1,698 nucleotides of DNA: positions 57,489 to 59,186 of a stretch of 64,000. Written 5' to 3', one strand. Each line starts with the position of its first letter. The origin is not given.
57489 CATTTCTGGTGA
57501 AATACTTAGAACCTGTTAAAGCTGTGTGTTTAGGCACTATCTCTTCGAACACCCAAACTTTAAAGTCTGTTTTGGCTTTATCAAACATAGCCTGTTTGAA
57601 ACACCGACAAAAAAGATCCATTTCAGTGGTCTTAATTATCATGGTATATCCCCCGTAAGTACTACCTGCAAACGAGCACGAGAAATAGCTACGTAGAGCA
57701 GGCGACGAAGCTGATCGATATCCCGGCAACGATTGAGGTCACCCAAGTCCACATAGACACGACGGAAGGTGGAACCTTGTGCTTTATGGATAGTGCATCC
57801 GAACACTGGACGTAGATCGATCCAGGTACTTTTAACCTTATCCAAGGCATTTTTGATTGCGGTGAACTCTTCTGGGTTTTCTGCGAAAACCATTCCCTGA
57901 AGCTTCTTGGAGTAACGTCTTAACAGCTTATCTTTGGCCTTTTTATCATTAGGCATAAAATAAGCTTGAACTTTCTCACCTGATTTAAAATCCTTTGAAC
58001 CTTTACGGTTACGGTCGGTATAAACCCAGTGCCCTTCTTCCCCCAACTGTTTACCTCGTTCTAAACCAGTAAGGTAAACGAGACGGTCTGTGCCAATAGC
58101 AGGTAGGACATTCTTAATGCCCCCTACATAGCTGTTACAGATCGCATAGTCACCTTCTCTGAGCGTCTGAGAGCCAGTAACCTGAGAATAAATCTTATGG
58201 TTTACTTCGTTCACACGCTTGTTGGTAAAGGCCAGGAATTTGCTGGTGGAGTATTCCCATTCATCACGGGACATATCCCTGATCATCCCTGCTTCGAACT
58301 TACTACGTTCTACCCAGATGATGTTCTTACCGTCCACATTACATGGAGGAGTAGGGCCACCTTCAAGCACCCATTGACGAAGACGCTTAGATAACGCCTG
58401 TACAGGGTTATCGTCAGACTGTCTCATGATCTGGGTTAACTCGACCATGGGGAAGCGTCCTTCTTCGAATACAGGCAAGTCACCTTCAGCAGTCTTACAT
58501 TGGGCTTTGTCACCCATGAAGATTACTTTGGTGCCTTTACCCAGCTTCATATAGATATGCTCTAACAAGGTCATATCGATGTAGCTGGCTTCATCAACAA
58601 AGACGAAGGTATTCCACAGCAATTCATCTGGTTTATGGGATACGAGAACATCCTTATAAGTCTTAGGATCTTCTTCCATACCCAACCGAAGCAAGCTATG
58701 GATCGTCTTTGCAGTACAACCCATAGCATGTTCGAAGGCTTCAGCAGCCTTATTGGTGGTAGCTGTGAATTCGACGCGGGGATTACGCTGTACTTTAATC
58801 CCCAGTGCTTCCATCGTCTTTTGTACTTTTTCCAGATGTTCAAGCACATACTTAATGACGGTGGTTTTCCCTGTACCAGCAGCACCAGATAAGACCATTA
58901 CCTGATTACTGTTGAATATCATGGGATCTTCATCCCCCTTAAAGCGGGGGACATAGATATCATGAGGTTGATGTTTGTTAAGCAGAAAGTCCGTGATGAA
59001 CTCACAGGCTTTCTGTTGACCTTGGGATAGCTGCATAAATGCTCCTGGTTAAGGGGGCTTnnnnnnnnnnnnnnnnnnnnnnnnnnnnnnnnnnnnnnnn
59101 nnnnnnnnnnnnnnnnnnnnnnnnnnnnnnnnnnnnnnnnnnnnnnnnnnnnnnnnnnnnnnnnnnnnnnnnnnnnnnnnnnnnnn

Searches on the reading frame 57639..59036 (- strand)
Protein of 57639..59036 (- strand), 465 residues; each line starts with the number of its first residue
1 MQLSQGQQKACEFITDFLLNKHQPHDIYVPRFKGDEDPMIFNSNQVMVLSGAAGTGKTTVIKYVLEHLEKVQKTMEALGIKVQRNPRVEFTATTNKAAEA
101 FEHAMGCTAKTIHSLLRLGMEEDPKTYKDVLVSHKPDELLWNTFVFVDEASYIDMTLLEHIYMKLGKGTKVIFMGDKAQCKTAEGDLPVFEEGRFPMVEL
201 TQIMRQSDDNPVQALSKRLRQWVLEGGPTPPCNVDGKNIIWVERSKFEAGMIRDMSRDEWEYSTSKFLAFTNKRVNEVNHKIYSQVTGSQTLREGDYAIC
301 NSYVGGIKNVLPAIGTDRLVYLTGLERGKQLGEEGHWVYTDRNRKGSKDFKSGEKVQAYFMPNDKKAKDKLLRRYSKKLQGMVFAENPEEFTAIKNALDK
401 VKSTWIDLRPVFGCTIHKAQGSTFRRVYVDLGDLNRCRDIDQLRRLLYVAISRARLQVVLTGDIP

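Call 42: search_protein_families(library=phrogs, proteins=[window:57639-59036:-], max_evalue=0.00001)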
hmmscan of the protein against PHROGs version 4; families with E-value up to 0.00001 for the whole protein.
window:57639-59036:- (465 aa): 6 families
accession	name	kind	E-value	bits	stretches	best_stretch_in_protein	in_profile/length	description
phrog_325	-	DNA, RNA and nucleotide metabolism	4.4e-90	304.3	1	1-463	469-869/986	Dda-like helicase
phrog_4412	-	DNA, RNA and nucleotide metabolism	3.8e-33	115.8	2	42-220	343-502/743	exonuclease V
phrog_170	-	other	3.1e-10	41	0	142-184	191-233/323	PhoH-like phosphate starvation-inducible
phrog_1967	-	DNA, RNA and nucleotide metabolism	1.1e-09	38.5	0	414-460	608-666/776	DNA helicase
phrog_25471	-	unknown function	2.7e-07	31.8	1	41-176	18-156/162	-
phrog_2765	-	other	4.8e-06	26.7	0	142-181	359-398/443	PhoH-like phosphate starvation-inducible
